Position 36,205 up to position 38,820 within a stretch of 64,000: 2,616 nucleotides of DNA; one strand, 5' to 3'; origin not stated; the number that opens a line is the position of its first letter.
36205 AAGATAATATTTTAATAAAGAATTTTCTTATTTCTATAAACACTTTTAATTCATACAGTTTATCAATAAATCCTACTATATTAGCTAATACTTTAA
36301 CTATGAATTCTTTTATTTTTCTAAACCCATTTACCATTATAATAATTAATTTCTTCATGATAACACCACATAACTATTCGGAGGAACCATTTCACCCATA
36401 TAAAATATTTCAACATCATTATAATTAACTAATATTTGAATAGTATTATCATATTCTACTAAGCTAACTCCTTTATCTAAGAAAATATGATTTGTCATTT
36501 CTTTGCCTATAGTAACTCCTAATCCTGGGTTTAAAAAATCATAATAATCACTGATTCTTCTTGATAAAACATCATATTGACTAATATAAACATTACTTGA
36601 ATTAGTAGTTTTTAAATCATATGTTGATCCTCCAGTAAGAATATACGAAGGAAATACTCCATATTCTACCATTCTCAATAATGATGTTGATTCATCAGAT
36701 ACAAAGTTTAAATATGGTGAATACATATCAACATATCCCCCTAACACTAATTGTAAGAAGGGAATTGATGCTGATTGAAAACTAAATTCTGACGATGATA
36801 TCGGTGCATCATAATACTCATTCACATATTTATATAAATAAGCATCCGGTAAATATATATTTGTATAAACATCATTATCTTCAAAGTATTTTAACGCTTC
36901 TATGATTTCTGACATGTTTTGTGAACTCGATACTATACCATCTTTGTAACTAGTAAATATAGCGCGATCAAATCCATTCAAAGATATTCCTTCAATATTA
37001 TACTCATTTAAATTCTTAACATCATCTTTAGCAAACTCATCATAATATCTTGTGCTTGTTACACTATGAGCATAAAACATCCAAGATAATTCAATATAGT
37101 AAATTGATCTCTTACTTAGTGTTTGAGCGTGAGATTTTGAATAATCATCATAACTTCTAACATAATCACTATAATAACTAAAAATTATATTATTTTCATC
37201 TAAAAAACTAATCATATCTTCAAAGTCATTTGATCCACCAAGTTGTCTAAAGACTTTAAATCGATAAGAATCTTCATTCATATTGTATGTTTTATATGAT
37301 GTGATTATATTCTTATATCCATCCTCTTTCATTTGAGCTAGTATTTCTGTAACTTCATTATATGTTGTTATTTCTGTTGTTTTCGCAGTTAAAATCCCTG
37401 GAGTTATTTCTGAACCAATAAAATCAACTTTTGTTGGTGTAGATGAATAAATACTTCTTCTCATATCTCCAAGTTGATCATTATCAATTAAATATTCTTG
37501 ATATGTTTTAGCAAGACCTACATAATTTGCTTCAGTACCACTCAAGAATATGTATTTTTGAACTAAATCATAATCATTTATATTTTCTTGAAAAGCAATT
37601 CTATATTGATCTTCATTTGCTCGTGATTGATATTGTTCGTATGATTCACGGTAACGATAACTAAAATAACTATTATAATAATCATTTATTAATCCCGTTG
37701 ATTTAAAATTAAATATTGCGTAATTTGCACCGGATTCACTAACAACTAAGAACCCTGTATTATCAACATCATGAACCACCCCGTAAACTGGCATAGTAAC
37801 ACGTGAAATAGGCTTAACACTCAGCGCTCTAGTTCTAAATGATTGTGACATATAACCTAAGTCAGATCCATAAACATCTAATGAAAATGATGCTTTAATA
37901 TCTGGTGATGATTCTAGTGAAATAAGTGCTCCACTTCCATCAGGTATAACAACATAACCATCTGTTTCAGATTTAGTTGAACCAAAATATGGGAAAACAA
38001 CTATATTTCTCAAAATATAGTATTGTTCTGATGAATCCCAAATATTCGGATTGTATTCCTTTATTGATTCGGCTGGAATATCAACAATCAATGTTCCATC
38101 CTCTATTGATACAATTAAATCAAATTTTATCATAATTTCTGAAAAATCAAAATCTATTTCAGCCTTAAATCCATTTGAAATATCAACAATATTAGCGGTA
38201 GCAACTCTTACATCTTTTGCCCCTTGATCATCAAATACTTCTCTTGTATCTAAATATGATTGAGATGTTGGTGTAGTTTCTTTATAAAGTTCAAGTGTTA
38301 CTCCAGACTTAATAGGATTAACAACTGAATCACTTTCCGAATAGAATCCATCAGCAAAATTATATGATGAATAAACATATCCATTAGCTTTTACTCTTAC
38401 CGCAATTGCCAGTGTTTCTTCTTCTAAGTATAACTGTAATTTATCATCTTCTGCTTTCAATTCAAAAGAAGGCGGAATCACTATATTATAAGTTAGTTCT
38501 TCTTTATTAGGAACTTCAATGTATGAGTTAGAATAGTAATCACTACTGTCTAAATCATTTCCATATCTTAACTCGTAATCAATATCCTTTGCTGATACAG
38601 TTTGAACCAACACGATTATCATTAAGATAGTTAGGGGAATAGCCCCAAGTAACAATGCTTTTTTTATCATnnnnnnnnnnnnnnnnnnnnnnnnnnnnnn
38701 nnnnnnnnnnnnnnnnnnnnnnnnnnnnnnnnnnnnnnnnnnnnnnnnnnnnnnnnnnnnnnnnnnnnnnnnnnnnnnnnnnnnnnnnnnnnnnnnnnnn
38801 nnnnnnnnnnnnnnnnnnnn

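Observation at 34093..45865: Seven-gene translationally coupled uptake operon: giant SBP, two complete permease pairs, an NHL-propeller/Yip1 membrane protein and a 771-aa orphan ectoprotein, with no ATPase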

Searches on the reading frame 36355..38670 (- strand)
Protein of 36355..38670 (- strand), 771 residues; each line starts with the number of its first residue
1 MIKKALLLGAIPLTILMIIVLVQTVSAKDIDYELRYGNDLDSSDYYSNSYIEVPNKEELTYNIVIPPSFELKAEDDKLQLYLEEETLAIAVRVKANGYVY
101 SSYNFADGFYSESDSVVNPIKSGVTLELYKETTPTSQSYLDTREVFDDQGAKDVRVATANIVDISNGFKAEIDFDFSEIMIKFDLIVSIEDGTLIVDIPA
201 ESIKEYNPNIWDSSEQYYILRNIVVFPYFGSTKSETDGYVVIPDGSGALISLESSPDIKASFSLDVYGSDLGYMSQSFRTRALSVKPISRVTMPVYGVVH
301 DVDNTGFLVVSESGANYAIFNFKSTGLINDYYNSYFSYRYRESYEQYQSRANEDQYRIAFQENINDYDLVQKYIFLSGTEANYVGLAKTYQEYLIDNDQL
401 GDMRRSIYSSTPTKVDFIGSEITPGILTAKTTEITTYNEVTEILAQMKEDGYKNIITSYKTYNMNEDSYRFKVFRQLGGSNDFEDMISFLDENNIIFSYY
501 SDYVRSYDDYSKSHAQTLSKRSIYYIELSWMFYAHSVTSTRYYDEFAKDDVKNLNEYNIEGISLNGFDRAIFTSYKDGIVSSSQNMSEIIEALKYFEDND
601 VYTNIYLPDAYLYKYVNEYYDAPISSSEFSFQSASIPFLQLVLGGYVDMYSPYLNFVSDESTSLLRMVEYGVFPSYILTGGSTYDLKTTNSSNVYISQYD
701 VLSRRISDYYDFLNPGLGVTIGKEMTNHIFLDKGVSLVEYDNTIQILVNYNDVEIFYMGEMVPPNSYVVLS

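Call 4: search_protein_families(library=pfam, proteins=[window:36355-38670:-], max_evalue=0.01)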
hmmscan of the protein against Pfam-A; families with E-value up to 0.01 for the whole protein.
window:36355-38670:- (771 aa): 1 family
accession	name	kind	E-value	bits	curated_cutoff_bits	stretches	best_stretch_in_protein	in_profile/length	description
PF18952.6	DUF5696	-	3.3e-133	445.8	25.6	1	163-767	6-612/612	Family of unknown function (DUF5696)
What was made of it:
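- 36355..38670 (-): 771-aa DUF5696 ectoprotein: N-terminal TM anchor (5-23), beta-sandwich (70-377) with invariant P243-D244-G245-x-G247, (beta/alpha)8 barrel (~410-690), C-terminal beta-sandwich (725-770). GH129/GH101-like fold. PF18952 E=3.3e-133 (call 4).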

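Call 5: search_protein_families(library=ncbifam, proteins=[window:36355-38670:-], max_evalue=0.01)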
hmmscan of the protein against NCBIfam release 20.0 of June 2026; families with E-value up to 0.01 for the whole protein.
window:36355-38670:- (771 aa): 0 families

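Call 9: find_homologous_proteins(query=window:36355-38670:-, max_evalue=0.00001)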
Query window:36355-38670:- (771 aa): 378 proteins with E <= 0.00001 among 8000 candidates; the best 120 are listed.
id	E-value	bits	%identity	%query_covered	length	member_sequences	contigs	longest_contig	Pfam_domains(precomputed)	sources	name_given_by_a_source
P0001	0.0e+0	1684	100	100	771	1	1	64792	PF18952.7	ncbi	-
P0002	0.0e+0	1173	69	100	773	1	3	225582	PF18952.7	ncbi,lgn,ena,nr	ncbi:MAG: hypothetical protein KQ78_00699 [Candidatus Izimaplasma bacterium HR2]|nr:MAG: hypothetica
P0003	0.0e+0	1171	69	100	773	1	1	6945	PF18952.7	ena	-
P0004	0.0e+0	1170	69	100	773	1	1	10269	PF18952.7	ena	-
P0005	0.0e+0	1162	68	100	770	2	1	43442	PF18952.7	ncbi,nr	ncbi:MAG: hypothetical protein JXR62_00750 [Bacilli bacterium]|nr:hypothetical protein [Bacilli bact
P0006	0.0e+0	1159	68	100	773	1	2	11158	PF18952.7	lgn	-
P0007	0.0e+0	1149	67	100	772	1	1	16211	PF18952.7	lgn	-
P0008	0.0e+0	1139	66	100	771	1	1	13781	PF18952.7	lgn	-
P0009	0.0e+0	1135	67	100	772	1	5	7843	PF18952.7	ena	-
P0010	0.0e+0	1133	67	100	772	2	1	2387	PF18952.7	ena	-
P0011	0.0e+0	1128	66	100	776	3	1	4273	PF18952.7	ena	-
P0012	0.0e+0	1123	66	100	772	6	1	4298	PF18952.7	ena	-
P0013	0.0e+0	1113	65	100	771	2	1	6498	PF18952.7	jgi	jgi:hypothetical protein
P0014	0.0e+0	1097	64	100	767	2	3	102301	PF18952.7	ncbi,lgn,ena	-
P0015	0.0e+0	1071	62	100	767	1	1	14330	PF18952.7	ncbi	-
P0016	0.0e+0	1070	62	100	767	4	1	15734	PF18952.7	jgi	-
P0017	0.0e+0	1043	60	100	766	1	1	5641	PF18952.7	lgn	-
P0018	0.0e+0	1036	61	100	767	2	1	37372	PF18952.7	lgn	-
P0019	0.0e+0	1031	61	98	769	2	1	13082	PF18952.7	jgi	jgi:hypothetical protein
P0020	0.0e+0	1028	60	100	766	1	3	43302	PF18952.7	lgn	-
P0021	0.0e+0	1018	59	100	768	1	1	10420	PF18952.7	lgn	-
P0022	8.4e-297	1005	60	100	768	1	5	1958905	PF18952.7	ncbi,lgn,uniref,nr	ncbi:DUF5696 domain-containing protein [Candidatus Xianfuyuplasma coldseepsis]|uniref:Uncharacterize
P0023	2.7e-295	1000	59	98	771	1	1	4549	PF18952.7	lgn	-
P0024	2.5e-279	947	57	100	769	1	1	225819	PF18952.7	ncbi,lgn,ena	-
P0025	1.3e-273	928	56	98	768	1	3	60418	PF18952.7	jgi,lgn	jgi:hypothetical protein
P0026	1.8e-273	928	56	100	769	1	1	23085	PF18952.7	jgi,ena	-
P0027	4.0e-268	910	55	98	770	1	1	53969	PF18952.7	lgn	-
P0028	1.0e-265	902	54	100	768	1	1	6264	PF18952.7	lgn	-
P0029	3.5e-265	900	54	100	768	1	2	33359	PF18952.7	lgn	-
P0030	1.2e-264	898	55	100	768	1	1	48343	PF18952.7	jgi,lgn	jgi:hypothetical protein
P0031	1.3e-264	898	55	98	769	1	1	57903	PF18952.7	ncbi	-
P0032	3.7e-264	897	53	100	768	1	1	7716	PF18952.7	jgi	jgi:hypothetical protein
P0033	4.1e-261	887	53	100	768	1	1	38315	PF18952.7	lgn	-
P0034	2.4e-260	884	53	100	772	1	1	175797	PF18952.7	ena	-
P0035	2.6e-259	881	53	99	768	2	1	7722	PF18952.7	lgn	-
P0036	1.5e-257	875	54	100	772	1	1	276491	PF18952.7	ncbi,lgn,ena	-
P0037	5.5e-257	873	52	100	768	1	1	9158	PF18952.7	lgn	-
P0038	2.8e-254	864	52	100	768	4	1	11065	PF18952.7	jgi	jgi:hypothetical protein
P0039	2.2e-252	858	52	100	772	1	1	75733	PF18952.7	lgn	-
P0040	1.3e-247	842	52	99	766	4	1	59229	PF18952.7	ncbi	-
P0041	1.4e-247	842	52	100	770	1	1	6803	PF18952.7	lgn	-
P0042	1.2e-244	832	54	97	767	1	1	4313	PF18952.7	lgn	-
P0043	4.9e-244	830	73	67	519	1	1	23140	PF18952.7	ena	-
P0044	5.0e-244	830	52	100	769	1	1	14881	PF18952.7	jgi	-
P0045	8.0e-243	826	52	99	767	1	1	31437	PF18952.7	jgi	jgi:hypothetical protein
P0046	1.8e-242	825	52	100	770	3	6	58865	PF18952.7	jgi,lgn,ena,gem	-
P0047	1.1e-239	816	52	100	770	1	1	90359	PF18952.7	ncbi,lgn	-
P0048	3.4e-235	801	67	71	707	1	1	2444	PF00733.28,PF18952.7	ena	-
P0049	1.5e-230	786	51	94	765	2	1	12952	PF18952.7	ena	-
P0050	3.9e-224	765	55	79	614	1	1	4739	PF18952.7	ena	-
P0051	1.9e-222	759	50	94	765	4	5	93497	PF18952.7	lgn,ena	-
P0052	4.6e-219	748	68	65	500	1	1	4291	PF18952.7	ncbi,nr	ncbi:MAG: hypothetical protein KJ847_04420, partial [Firmicutes bacterium]|nr:hypothetical protein [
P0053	3.5e-217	742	48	100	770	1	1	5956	PF18952.7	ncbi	-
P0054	5.9e-215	734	47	100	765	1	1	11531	PF18952.7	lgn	-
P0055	1.2e-212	727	64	64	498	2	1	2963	PF18952.7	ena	-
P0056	6.9e-207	708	47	94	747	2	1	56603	PF18952.7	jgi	jgi:hypothetical protein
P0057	7.9e-207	707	45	100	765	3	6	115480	PF18952.7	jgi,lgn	jgi:hypothetical protein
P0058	6.1e-185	635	42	100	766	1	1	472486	PF18952.7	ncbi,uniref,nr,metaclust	ncbi:DUF5696 domain-containing protein [Haloplasma contractile]|uniref:Uncharacterized protein n=1 T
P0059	1.2e-178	614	40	100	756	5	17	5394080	PF18952.7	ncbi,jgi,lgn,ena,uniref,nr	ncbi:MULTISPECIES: DUF5696 domain-containing protein [Niallia]|uniref:Uncharacterized protein n=1 Ta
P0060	5.8e-176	605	40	100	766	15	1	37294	PF18952.7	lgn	-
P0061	9.0e-176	605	42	95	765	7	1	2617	PF18952.7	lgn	-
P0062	1.3e-173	598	40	92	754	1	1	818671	PF18952.7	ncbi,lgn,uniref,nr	ncbi:hypothetical protein BKP37_03035 [Anaerobacillus alkalilacustris]|uniref:Uncharacterized protei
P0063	1.4e-171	591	39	96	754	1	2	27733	PF18952.7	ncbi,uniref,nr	ncbi:DUF5696 domain-containing protein [Paenibacillus thermotolerans]|uniref:DUF5696 domain-containi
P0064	1.7e-171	590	39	98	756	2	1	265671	PF18952.7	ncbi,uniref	ncbi:DUF5696 domain-containing protein [Lederbergia graminis]|uniref:DUF5696 domain-containing prote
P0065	1.9e-171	590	41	92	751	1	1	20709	PF18952.7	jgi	jgi:hypothetical protein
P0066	3.6e-170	586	41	92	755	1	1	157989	PF18952.7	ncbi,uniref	ncbi:DUF5696 domain-containing protein [Halalkalibacter lacteus]|uniref:DUF5696 domain-containing pr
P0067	1.2e-166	575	38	100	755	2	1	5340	PF18952.7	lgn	-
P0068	2.5e-166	573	39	100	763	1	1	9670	PF18952.7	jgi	-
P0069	1.0e-165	571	37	100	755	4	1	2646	PF18952.7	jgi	jgi:hypothetical protein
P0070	1.4e-165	571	38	100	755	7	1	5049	PF18952.7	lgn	-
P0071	5.2e-165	569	38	100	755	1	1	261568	PF18952.7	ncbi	ncbi:MAG: DUF5696 domain-containing protein [Neobacillus sp.]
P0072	7.5e-165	569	39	100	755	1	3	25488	PF18952.7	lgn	-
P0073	9.2e-165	568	40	92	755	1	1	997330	PF18952.7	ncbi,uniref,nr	ncbi:DUF5696 domain-containing protein [Paenibacillus sp. KQZ6P-2]|uniref:DUF5696 domain-containing 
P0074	7.2e-161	555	37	100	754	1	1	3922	PF18952.7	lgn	-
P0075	5.7e-160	552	38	100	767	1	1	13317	PF18952.7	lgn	-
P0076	6.7e-159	549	38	89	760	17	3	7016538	PF18952.7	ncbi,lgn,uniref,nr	ncbi:DUF5696 domain-containing protein [Paenibacillus sp. FSL L8-0323]|uniref:DUF5696 domain-contain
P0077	6.4e-157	542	39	92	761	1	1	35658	PF18952.7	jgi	jgi:hypothetical protein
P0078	3.0e-152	527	38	92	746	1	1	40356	PF18952.7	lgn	-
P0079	1.1e-136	475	38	92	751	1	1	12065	PF18952.7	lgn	-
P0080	2.4e-131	458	35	98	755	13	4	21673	PF18952.7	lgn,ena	-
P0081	5.8e-124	433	35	94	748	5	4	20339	PF18952.7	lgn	-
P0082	6.5e-83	298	31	91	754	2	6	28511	PF18952.7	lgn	-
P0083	1.0e-82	297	29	91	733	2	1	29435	PF18952.7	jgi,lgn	-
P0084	1.2e-77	280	30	100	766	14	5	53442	PF18952.7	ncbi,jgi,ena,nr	ncbi:MAG TPA: DUF5696 domain-containing protein [Acholeplasmataceae bacterium]|nr:DUF5696 domain-con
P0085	5.6e-77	278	29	99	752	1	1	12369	PF18952.7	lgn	-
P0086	5.7e-76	275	32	91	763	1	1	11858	PF18952.7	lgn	-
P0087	2.3e-75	273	30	90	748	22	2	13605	PF18952.7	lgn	-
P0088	5.4e-75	271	29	100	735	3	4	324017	PF18952.7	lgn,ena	-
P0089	7.5e-75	271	30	100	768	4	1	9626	PF18952.7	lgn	-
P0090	1.6e-72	263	28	98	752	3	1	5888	PF18952.7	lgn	-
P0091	1.7e-72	263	28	98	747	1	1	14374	PF18952.7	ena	-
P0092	2.2e-72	263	28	100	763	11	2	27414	PF18952.7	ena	-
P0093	6.4e-72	261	29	98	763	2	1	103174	PF18952.7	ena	-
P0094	7.8e-71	258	30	100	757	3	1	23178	PF18952.7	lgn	-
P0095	5.0e-70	255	31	89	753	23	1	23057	PF18952.7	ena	-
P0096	9.4e-70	254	29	94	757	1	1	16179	PF18952.7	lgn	-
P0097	1.1e-69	254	31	90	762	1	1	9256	PF18952.7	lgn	-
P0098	2.9e-69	253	28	92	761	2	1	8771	PF18952.7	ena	-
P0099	1.6e-68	250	29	94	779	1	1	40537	PF18952.7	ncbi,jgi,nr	ncbi:MAG: hypothetical protein K0Q49_481 [Haloplasmataceae bacterium]|jgi:hypothetical protein|nr:hy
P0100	4.3e-68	249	29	100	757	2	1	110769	PF18952.7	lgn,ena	-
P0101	3.2e-67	246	31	91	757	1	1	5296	PF18952.7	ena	-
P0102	1.3e-66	244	30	90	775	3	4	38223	PF18952.7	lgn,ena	-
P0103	3.3e-66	242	30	88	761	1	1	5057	PF18952.7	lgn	-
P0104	7.8e-66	241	30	90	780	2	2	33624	PF18952.7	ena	-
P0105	1.0e-65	241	30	98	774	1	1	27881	PF18952.7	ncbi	-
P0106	1.4e-65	240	28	100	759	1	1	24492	PF18952.7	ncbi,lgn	-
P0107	4.2e-65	239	29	100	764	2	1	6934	PF18952.7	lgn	-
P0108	6.2e-65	238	30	99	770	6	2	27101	PF18952.7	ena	-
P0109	6.4e-65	238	30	97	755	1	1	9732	PF18952.7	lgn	-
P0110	7.4e-65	238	30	98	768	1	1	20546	PF18952.7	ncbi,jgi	-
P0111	1.2e-64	237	29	88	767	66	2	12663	PF18952.7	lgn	-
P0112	2.4e-64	236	28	99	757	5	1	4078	PF18952.7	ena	-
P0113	2.9e-64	236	31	93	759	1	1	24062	PF18952.7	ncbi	-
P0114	1.1e-63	234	29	93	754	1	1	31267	PF18952.7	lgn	-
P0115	3.4e-63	233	31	94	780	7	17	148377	PF18952.7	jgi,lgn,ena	-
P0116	4.5e-63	232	30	90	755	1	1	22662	PF18952.7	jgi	-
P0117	7.5e-63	231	30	91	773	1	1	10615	PF18952.7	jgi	jgi:hypothetical protein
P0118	1.1e-62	231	28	89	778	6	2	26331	PF18952.7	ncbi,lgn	-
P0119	1.7e-62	230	28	100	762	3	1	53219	PF18952.7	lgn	-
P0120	2.4e-62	230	29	100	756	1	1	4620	PF18952.7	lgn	-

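Call 10: find_encoding_contigs(protein=P0059, flank=10000, max_places=2)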
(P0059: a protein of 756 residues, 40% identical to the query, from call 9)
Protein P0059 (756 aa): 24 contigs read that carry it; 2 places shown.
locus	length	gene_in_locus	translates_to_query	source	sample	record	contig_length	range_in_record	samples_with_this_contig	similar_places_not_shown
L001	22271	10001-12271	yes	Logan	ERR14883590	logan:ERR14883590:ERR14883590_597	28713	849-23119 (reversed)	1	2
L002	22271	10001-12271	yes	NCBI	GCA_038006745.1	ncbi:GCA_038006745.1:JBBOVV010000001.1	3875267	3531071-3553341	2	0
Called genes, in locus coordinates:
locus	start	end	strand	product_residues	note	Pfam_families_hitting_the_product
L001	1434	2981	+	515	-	PF01547:SBP_bac_1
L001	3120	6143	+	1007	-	PF17829:GH115_C (faint), PF01547:SBP_bac_1, PF13416:SBP_bac_8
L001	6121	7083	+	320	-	PF00528:BPD_transp_1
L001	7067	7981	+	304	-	PF00528:BPD_transp_1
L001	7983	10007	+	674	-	PF04893:Yip1 (weak)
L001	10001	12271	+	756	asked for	PF18952:DUF5696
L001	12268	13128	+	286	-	-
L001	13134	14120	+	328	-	PF00528:BPD_transp_1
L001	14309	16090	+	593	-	PF13199:Glyco_hydro_66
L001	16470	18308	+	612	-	PF02743:dCache_1, PF00672:HAMP, PF06580:His_kinase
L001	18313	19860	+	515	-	PF00072:Response_reg, PF12833:HTH_18, PF00165:HTH_AraC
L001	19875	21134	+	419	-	PF01547:SBP_bac_1, PF13416:SBP_bac_8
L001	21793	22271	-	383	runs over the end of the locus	PF00392:GntR, PF00532:Peripla_BP_1, PF13407:Peripla_BP_4, PF13377:Peripla_BP_3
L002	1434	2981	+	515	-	PF01547:SBP_bac_1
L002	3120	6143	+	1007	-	PF17829:GH115_C (faint), PF01547:SBP_bac_1, PF13416:SBP_bac_8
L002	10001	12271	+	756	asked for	PF18952:DUF5696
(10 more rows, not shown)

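Call 11: find_encoding_contigs(protein=P0076, flank=10000, max_places=2)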
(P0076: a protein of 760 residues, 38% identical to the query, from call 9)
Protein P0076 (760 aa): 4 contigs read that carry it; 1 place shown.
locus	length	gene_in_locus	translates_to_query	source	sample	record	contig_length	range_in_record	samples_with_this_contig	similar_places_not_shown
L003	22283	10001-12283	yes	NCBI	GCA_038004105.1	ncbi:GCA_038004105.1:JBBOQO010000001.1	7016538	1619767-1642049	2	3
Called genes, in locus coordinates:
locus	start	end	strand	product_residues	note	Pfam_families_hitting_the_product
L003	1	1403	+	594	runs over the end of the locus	PF13199:Glyco_hydro_66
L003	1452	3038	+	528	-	-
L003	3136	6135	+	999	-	PF01547:SBP_bac_1, PF13416:SBP_bac_8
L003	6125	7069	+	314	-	PF00528:BPD_transp_1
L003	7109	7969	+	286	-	PF00528:BPD_transp_1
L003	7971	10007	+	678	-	PF06739:SBBP (faint), PF04893:Yip1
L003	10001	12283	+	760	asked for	PF18952:DUF5696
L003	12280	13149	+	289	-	-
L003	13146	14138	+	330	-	PF00528:BPD_transp_1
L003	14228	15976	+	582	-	PF02743:dCache_1 (weak), PF00672:HAMP (weak), PF06580:His_kinase, PF02518:HATPase_c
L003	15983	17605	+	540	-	PF00072:Response_reg, PF12833:HTH_18, PF00165:HTH_AraC (weak)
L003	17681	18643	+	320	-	PF00528:BPD_transp_1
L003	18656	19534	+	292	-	PF00528:BPD_transp_1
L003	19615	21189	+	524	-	PF01547:SBP_bac_1, PF12010:DUF3502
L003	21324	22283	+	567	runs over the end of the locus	PF13199:Glyco_hydro_66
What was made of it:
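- Closest known: Lmo0181 / TdCIBP-type binding proteins for cyclic alpha-glucans. Same: Some cassettes sit next to GH66 genes (calls 10, 11).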

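Call 12: find_encoding_contigs(protein=P0058, flank=10000, max_places=2)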
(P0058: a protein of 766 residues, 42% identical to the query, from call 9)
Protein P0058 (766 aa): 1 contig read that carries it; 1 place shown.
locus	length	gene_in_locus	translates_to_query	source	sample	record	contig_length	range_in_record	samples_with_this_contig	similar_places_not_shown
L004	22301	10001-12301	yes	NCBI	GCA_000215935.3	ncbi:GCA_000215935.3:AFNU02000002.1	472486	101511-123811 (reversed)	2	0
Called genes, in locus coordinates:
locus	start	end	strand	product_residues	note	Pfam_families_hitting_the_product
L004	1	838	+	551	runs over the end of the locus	PF03714:PUD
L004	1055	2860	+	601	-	-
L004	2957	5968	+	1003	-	PF01547:SBP_bac_1, PF13416:SBP_bac_8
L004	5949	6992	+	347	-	PF00528:BPD_transp_1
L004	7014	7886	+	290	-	PF00528:BPD_transp_1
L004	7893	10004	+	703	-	PF06739:SBBP (faint), PF04893:Yip1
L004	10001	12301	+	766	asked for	PF18952:DUF5696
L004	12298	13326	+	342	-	PF00528:BPD_transp_1 (weak)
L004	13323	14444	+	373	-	PF00528:BPD_transp_1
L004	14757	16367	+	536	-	PF00128:Alpha-amylase, PF23915:SusG_C (faint)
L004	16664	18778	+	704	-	PF17999:PulA_N1, PF02922:CBM_48, PF00128:Alpha-amylase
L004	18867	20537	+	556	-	PF00128:Alpha-amylase, PF14701:hDGE_amylase (weak), PF16657:Malt_amylase_C (weak), PF23915:SusG_C (weak)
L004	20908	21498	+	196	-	PF14808:TMEM164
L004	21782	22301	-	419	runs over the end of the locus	PF00890:FAD_binding_2, PF01134:GIDA (weak), PF01266:DAO (weak), PF03486:HI0933_like, PF07992:Pyr_redox_2, PF12831:FAD_oxidored, PF13450:NAD_binding_8 (weak), PF22780:HI0933_like_1st, +2 more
